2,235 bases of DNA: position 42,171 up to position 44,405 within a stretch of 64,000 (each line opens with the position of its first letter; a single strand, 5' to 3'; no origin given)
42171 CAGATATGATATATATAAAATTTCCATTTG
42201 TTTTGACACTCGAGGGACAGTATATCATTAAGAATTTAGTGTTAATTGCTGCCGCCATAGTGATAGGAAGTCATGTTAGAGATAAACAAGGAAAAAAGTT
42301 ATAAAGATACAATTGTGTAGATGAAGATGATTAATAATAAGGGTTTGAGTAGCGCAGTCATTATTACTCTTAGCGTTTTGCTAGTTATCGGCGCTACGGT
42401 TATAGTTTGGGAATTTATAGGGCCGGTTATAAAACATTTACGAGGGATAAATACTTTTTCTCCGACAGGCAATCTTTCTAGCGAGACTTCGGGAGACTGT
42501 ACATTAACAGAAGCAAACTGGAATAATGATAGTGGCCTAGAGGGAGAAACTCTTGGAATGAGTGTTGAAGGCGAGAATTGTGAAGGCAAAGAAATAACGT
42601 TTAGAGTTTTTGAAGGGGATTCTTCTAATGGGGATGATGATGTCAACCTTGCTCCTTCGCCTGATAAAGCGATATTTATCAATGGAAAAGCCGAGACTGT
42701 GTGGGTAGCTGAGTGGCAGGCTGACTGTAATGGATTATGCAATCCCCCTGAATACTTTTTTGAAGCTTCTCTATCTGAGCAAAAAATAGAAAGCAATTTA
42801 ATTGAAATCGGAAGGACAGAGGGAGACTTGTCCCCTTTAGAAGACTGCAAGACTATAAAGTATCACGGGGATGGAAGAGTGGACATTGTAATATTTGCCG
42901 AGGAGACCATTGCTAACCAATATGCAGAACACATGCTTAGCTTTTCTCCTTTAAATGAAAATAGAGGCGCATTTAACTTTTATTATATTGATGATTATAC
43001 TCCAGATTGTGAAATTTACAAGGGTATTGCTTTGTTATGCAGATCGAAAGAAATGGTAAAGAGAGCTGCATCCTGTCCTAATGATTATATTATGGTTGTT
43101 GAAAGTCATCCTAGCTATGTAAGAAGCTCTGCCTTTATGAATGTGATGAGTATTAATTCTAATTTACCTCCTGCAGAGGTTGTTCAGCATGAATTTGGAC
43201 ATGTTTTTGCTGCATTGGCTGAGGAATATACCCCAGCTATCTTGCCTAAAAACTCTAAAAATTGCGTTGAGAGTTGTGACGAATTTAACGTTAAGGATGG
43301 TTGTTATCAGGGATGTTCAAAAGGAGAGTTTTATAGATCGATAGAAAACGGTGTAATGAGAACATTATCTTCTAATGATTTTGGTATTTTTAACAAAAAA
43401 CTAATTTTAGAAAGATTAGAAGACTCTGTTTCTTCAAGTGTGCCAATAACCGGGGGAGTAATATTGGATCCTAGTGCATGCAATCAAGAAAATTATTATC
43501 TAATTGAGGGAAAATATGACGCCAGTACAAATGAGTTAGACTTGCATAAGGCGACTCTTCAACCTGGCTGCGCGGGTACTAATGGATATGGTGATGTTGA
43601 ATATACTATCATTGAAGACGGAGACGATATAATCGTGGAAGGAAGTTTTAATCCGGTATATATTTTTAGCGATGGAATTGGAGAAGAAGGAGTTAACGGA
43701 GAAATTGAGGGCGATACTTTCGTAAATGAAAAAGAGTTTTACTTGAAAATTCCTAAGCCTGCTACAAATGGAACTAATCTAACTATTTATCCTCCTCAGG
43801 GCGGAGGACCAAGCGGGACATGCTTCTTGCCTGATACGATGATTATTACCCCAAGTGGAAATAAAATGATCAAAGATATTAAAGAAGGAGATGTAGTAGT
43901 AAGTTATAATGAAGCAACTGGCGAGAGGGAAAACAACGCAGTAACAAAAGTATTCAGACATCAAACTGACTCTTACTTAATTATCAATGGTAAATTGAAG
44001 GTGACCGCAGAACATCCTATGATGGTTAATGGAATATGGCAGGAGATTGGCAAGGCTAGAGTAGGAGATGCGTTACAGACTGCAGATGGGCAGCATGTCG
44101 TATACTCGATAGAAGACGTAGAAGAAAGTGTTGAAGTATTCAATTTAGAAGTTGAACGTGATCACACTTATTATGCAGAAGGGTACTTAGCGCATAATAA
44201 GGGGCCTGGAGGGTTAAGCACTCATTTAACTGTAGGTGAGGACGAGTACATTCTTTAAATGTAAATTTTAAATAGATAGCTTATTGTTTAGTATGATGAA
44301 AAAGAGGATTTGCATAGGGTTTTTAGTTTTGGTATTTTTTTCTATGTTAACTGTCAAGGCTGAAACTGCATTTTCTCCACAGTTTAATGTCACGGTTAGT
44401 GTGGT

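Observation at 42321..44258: Secreted zinc metalloprotease with a C-terminal Hint domain, a Hedgehog-like cargo-Hint layout in an archaeon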

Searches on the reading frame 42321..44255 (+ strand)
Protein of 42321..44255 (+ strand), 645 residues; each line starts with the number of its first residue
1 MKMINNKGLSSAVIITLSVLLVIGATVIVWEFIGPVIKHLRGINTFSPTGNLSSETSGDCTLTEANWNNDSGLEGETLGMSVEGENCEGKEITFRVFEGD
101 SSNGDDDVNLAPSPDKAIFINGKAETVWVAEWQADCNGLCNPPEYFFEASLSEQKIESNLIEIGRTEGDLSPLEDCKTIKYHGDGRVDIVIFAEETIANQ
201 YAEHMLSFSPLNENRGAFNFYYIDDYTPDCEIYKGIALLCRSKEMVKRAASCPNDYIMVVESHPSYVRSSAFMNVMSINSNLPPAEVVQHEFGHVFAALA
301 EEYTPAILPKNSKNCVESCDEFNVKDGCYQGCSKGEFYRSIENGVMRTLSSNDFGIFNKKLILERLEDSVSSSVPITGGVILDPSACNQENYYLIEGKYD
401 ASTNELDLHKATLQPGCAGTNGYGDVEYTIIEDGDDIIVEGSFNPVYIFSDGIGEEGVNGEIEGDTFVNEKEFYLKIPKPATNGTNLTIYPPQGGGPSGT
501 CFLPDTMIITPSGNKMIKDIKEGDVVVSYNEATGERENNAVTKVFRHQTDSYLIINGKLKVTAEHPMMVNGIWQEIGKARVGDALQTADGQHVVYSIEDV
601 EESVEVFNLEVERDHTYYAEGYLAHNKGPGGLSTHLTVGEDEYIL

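Call 3: search_protein_families(library=pfam, proteins=[window:42321-44255:+], max_evalue=1)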
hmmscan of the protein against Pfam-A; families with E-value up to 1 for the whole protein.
window:42321-44255:+ (645 aa): 5 families
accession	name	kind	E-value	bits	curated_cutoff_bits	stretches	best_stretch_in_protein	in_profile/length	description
PF07591.16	PT-HINT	-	2e-14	54.4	27.7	1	507-628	1-131/137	Pretoxin HINT domain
PF14890.11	Intein_splicing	-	2.5e-06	27.8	35.8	2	514-576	8-83/155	Intein splicing domain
PF13403.11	Hint_2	-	2.7e-05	25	28.4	1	500-531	1-32/147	Hint domain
PF14623.11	Vint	-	4.9e-05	23.6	27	1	501-575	2-72/166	Hint-domain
PF09471.16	Peptidase_M64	-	7.4e-05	22.5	26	1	242-304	99-162/302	IgA Peptidase M64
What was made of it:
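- Checked: Far beyond chance: Pfam PT-HINT E = 2e-14, 54.4 bits against a cut-off of 27.7 (call 3).
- Domain identity: PT-HINT is above the Pfam cut-off, while the Intein_splicing, Hint_2 and Vint scores for the full protein, and the Hog Hint score (seen only with the isolated domain), are below theirs (call 3). The best Pfam model is PT-HINT (call 3).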

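Call 4: search_protein_families(library=ncbifam, proteins=[window:42321-44255:+], max_evalue=1)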
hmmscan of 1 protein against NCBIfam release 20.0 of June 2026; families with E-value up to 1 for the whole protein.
window:42321-44255:+ (645 aa): 3 families
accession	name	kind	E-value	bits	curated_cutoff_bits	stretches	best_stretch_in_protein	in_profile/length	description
TIGR01443.1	intein_Cterm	domain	0.00028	21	15.6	1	605-626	1-23/24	intein C-terminal splicing region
TIGR01445.1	intein_Nterm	domain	0.004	18.1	24.5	1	501-569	1-83/83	intein N-terminal splicing region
NF038162.1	RtcB_rel_intein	exception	0.082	10.8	1150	0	594-640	544-592/961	intein-containing RtcB family protein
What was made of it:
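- On Canonical inteins: NCBIfam intein_Nterm scores 18.1 against 24.5, although intein_Cterm scores 21 against 15.6 (call 4).
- NCBIfam intein_Cterm is above its cut-off, 21 against 15.6 bits (call 4).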

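Call 5: search_solved_structures(query=window:42321-44255:+, max_evalue=1, show_alignments=3)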
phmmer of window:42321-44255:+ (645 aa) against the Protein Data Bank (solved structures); distinct sequences matched with E-value up to 1: 18.
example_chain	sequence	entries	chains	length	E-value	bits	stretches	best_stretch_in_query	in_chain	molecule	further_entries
2lwy_A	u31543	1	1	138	7.7e-12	47.9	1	501-619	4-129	BACTERIAL INTEIN-LIKE DOMAIN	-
6y75_A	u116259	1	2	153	1.2e-06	30.7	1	499-626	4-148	NAD(P)(+)--arginine ADP-ribosyltransferase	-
6tmm_BBB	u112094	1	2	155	1.3e-06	30.7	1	499-625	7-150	NAD(P)(+)--arginine ADP-ribosyltransferase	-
6tmm_AAA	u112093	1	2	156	1.3e-06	30.7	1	499-626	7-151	NAD(P)(+)--arginine ADP-ribosyltransferase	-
6y75_B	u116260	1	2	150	1.3e-06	30.6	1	499-625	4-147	NAD(P)(+)--arginine ADP-ribosyltransferase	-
8w20_A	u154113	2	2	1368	0.0016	20.5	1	504-620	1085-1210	Intein C-terminal splicing domain-containing protein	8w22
6qaz_A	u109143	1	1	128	0.0036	19.3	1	505-626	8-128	cyanophage-like gp41-1 intein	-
2in0_A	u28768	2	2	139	0.014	17.4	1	559-626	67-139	Endonuclease PI-MtuI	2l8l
6riz_A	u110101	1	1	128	0.015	17.2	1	505-626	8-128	gp41-1 intein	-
2in9_A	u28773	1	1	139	0.019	16.9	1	560-626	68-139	Endonuclease PI-MtuI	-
5i0a_A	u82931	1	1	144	0.024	16.6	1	559-629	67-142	Intein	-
2in8_A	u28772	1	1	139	0.025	16.5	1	559-626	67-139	Endonuclease PI-MtuI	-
3igd_A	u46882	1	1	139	0.026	16.5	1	560-626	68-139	Endonuclease PI-MtuI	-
5k08_A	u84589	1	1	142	0.029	16.3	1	559-627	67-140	RecA mini intein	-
8r2c_A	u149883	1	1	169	0.029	16.3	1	505-575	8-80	von willebrand factor type A (VWA) domain was originally protein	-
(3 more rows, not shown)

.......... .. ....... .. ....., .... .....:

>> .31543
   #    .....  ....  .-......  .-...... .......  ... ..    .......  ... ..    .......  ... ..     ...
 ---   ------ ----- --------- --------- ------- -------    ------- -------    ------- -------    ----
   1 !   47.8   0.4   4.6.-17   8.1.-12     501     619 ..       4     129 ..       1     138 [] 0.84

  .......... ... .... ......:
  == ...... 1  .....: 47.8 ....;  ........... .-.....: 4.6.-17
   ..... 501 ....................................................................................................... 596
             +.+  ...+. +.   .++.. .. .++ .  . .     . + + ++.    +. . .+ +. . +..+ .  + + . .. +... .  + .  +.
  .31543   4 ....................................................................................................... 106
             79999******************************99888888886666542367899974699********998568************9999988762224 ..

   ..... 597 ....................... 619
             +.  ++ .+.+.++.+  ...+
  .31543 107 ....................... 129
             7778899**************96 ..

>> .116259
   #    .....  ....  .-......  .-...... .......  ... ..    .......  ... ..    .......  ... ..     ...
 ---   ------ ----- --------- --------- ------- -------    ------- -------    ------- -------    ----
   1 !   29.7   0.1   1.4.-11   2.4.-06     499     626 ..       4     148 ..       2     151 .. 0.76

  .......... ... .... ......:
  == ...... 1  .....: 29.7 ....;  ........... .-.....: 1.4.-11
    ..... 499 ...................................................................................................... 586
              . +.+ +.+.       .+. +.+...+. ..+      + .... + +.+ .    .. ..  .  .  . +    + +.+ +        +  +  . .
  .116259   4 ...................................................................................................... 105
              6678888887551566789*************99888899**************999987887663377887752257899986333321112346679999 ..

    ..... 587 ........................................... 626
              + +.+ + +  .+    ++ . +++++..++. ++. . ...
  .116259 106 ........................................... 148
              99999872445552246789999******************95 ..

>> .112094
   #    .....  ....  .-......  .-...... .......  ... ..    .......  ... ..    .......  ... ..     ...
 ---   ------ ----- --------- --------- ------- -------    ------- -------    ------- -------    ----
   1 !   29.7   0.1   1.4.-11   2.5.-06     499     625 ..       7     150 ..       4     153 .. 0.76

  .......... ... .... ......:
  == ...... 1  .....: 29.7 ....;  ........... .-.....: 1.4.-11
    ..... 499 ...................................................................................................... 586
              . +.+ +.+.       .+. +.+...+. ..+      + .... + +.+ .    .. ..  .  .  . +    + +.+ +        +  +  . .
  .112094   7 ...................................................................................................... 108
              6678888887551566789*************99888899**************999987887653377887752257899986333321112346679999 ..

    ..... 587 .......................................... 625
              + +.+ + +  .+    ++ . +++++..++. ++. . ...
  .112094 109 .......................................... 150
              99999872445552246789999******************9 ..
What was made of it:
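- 43821..44198 (+): Hint domain of type A BIL / PT-HINT kind (aa 501-626): Cys501 (block A), Thr562-x-x-His565 (block B, nt 44004-44015), His625-Asn626 (block G). 2lwy at E = 8e-12 (call 5).
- Closest known: Tetrahymena thermophila BUBL BIL2 domain. Same: 1e-6 by sequence (call 5).
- Checked: The solved BIL domain 2lwy matches at E = 8e-12 (call 5).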

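Call 6: find_homologous_proteins(query=window:42321-44255:+, max_evalue=0.001)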
Query window:42321-44255:+ (645 aa): 128 proteins with E <= 0.001 among 8000 candidates; the best 120 are listed.
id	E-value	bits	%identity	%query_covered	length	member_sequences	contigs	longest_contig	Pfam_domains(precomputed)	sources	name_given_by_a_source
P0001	0.0e+0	1484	100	100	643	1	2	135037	PF07591.16,PF14890.12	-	-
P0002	3.6e-181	622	56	76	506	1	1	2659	-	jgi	-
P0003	3.3e-141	490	50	73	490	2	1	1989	-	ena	-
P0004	1.1e-138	482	49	75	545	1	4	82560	-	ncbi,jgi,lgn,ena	-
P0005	7.8e-132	459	46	75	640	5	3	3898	-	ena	-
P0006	2.4e-103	365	41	74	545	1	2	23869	-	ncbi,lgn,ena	-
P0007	3.2e-101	358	52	48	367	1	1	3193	PF09471.16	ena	-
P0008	7.0e-100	354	50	48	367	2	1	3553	PF09471.16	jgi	-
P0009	2.6e-98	349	51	48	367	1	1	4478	PF09471.16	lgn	-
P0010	4.8e-97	344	48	50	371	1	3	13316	PF09471.16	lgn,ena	-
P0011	1.6e-96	343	50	48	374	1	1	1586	-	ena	-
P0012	4.1e-96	341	48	49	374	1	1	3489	PF09471.16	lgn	-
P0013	7.0e-95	337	49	48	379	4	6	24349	PF09471.16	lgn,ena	-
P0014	5.0e-94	334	48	48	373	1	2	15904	-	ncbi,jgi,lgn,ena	-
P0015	5.2e-94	334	50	48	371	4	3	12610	PF09471.16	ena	-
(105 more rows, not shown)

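Call 33: find_encoding_contigs(protein=P0004, flank=6000, max_places=3)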
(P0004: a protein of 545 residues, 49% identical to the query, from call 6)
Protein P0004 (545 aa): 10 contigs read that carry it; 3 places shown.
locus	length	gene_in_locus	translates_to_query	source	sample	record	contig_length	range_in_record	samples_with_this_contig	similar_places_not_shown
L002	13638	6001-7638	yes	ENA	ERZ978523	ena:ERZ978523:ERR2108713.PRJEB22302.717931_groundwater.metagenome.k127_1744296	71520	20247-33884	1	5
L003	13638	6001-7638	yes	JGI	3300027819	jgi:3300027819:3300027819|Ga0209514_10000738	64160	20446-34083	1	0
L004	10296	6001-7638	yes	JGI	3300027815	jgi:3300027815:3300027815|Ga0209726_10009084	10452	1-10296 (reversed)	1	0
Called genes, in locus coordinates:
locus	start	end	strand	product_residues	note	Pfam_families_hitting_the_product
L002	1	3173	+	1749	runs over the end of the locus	PF19077:Big_13 (faint), PF09136:Glucodextran_B (weak), PF13385:Laminin_G_3, PF08281:Sigma70_r4_2 (weak)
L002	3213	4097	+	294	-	-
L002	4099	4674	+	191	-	-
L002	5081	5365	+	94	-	PF02697:VAPB_antitox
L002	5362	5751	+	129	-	PF01850:PIN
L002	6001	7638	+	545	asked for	-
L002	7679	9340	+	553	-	-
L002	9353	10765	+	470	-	-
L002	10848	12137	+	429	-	PF13173:AAA_14, PF13635:DUF4143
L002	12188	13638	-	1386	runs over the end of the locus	PF13948:DUF4215 (faint), PF07591:PT-HINT, PF14890:Intein_splicing (faint)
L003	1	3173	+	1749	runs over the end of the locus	PF19077:Big_13 (faint), PF09136:Glucodextran_B (weak), PF13385:Laminin_G_3, PF08281:Sigma70_r4_2 (weak)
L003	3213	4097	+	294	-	-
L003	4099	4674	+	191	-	-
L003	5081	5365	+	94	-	PF02697:VAPB_antitox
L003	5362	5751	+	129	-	PF01850:PIN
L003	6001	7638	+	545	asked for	-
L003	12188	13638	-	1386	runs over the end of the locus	PF13948:DUF4215 (faint), PF07591:PT-HINT, PF14890:Intein_splicing (faint)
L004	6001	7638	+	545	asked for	-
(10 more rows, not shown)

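Call 34: find_encoding_contigs(protein=P0001, flank=3000, max_places=3)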
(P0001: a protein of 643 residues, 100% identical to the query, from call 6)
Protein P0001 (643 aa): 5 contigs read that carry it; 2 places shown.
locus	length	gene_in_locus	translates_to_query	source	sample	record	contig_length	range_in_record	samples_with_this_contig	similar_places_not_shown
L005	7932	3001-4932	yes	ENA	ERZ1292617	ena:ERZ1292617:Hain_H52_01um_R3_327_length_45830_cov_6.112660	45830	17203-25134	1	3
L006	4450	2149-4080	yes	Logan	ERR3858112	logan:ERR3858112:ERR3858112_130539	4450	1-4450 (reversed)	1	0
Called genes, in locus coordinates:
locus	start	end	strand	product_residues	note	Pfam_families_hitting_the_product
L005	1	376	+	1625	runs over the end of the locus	PF13385:Laminin_G_3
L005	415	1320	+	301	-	-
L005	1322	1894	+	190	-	-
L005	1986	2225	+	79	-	-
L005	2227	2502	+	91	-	-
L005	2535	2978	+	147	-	-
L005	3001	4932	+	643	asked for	PF07591:PT-HINT, PF14890:Intein_splicing (faint)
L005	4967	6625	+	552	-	-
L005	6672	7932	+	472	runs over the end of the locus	-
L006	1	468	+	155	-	?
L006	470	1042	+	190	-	-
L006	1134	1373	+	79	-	-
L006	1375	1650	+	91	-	-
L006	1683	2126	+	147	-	-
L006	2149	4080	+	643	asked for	PF07591:PT-HINT, PF14890:Intein_splicing (faint)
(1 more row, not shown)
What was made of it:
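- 42321..44258 (+): Whole gene: 645-aa exported M64-like metalloprotease with an intein-like domain in its C-terminal tail. The identical protein is carried on five contigs that were read; the two places shown are from different samples (call 34).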

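Call 62: find_encoding_contigs(protein=P0006, flank=7000, max_places=2)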
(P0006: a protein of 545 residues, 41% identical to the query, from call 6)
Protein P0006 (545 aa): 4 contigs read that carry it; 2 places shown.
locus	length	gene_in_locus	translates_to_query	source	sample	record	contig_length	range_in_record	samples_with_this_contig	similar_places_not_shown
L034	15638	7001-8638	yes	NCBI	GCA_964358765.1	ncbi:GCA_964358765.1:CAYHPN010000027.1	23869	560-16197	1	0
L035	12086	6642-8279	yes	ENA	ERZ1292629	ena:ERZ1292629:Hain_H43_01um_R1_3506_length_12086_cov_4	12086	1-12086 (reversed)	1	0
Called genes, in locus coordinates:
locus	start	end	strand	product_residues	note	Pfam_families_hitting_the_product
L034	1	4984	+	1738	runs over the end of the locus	PF13385:Laminin_G_3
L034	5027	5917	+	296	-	-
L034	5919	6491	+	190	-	-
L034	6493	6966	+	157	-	-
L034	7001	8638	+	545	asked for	-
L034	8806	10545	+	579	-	-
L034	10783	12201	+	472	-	-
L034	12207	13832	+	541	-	PF13948:DUF4215 (faint), PF07591:PT-HINT, PF14623:Vint (weak), PF14890:Intein_splicing (faint)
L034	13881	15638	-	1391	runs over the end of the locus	PF14623:Vint (faint), PF07591:PT-HINT (weak), PF14890:Intein_splicing (faint)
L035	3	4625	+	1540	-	?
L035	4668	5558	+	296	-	-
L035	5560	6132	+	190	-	-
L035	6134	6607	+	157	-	-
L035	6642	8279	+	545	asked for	-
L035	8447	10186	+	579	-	-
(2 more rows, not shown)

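Call 63: find_encoding_contigs(protein=P0005, flank=3000, max_places=2)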
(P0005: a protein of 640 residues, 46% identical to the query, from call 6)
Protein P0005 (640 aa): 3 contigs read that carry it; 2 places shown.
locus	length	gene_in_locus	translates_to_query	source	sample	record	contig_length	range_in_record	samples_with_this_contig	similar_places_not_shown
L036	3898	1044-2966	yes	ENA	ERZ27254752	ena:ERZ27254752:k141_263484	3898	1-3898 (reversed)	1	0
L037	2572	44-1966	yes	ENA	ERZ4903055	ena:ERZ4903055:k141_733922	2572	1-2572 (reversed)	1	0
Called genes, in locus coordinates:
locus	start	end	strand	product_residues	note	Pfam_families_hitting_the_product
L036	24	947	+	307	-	PF13737:DDE_Tnp_1_5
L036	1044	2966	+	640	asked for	-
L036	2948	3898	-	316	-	?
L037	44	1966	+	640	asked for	-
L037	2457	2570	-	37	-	?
